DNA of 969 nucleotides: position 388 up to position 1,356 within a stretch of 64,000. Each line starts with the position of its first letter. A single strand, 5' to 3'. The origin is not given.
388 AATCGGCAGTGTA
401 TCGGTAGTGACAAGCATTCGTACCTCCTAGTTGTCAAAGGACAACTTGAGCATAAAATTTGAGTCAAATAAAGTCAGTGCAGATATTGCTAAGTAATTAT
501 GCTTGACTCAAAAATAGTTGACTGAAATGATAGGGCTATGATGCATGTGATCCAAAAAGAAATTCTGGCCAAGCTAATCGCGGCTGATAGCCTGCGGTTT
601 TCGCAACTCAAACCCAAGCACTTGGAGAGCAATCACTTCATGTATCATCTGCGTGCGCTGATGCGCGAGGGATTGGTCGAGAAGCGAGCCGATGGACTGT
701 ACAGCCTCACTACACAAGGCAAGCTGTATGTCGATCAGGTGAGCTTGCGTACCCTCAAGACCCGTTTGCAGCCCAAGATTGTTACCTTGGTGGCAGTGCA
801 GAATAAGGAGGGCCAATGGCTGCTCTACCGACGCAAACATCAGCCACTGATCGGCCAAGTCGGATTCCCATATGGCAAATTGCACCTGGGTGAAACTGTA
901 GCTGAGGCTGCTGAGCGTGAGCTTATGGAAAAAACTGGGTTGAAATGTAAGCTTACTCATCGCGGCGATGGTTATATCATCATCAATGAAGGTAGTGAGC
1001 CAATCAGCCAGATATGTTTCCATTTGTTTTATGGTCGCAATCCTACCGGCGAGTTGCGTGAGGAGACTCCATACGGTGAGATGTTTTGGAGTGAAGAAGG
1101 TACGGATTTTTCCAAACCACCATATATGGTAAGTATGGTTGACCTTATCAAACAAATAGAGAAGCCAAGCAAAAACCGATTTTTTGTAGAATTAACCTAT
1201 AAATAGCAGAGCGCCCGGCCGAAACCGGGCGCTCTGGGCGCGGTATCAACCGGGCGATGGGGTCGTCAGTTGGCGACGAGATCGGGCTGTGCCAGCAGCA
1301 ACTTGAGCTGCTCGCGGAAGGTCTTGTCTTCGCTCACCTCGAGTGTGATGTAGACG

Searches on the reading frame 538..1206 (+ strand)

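Call 42: search_protein_families(library=pfam, proteins=[window:538-1206:+], max_evalue=0.001)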
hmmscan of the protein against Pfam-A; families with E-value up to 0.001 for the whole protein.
window:538-1206:+ (222 aa): 3 families
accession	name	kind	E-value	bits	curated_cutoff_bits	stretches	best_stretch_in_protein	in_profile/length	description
PF00293.34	NUDIX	-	9.8e-11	42.2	21.1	1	82-175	5-101/134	NUDIX domain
PF25213.1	HVO_A0261_N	-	0.00016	22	35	0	38-68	45-74/86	HVO_A0261 N-terminal domain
PF24038.1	DUF7347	-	0.00029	21.5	27.6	1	8-66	15-75/77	Domain of unknown function (DUF7347)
